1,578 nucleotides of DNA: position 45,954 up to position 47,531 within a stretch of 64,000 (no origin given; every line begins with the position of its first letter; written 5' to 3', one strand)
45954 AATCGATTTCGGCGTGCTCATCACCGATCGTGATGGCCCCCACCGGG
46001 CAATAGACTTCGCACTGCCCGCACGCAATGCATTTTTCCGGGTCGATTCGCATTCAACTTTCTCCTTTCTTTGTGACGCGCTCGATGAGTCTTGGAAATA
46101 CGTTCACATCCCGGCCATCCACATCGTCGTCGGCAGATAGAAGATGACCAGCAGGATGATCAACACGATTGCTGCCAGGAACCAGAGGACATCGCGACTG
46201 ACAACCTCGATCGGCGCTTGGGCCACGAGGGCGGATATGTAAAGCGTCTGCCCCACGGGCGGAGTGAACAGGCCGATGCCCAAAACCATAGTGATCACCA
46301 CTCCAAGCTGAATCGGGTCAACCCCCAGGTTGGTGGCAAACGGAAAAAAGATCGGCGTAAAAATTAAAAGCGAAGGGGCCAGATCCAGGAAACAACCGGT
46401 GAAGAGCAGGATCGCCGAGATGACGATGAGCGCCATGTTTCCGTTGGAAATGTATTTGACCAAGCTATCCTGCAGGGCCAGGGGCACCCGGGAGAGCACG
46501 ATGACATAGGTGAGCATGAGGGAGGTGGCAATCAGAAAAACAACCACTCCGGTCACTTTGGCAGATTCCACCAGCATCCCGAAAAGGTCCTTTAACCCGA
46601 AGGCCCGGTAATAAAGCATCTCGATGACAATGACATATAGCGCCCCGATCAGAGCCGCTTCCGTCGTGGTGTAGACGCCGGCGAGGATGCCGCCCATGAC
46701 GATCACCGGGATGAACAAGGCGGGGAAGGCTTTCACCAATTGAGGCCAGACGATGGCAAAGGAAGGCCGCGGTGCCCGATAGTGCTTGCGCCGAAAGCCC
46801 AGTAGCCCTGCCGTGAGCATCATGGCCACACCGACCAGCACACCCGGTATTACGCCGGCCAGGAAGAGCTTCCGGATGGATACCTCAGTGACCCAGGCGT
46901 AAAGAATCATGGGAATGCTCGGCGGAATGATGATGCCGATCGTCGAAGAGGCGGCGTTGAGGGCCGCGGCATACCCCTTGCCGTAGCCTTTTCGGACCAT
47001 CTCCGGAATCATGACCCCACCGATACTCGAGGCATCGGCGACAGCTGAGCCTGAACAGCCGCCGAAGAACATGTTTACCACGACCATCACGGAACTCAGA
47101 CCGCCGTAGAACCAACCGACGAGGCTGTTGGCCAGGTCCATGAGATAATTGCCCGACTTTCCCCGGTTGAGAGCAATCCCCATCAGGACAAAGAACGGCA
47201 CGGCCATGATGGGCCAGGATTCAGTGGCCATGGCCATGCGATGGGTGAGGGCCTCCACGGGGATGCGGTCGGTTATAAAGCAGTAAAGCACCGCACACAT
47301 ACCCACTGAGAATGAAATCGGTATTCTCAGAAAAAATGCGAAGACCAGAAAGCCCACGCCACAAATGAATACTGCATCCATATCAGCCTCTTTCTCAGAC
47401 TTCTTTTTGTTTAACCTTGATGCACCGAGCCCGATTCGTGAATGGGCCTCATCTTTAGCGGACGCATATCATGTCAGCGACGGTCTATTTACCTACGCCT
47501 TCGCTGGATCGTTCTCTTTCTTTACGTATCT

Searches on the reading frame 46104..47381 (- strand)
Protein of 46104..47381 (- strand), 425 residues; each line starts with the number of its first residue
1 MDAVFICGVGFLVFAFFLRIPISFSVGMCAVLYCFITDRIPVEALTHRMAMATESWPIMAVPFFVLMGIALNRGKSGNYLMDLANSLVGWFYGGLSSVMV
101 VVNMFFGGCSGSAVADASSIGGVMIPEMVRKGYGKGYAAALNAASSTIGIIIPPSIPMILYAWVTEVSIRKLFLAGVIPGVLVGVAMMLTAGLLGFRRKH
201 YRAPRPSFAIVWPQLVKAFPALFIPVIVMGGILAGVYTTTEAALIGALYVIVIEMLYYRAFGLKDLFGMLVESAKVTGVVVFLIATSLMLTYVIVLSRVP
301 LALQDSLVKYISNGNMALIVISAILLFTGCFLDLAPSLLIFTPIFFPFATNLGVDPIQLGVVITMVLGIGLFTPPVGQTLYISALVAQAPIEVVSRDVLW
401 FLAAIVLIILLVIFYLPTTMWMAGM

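Call 36: find_encoding_contigs(protein=window:46104-47381:-, flank=10000, max_places=1)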
Protein window:46104-47381:- (425 aa): 2 contigs read that carry it; 1 place shown.
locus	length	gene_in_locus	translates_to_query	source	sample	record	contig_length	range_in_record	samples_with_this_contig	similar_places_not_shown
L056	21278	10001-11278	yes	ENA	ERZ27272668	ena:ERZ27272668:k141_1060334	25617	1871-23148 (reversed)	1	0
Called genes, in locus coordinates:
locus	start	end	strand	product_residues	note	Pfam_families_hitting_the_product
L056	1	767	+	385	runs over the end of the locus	PF01855:POR_N, PF17147:PFOR_II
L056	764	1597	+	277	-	PF02775:TPP_enzyme_C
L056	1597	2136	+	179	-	PF01558:POR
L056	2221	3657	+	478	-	PF11794:HpaB_N, PF03241:HpaB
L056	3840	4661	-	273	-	PF01557:FAA_hydrolase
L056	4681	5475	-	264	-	PF00392:GntR, PF07729:FCD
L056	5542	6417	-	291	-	PF02826:2-Hacid_dh_C (weak), PF03446:NAD_binding_2, PF14833:NAD_binding_11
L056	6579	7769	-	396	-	PF01979:Amidohydro_1, PF07969:Amidohydro_3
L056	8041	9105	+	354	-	PF03480:DctP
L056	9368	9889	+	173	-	PF04290:DctQ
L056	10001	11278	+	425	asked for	PF06808:DctM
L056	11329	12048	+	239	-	PF00037:Fer4, PF12797:Fer4_2 (weak), PF12837:Fer4_6 (weak), PF12838:Fer4_7 (weak), PF13187:Fer4_9 (faint), PF13237:Fer4_10 (weak), PF13484:Fer4_16 (faint), PF14697:Fer4_21 (weak)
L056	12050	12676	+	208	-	-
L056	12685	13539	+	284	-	PF02548:Pantoate_transf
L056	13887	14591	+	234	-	PF00392:GntR, PF07729:FCD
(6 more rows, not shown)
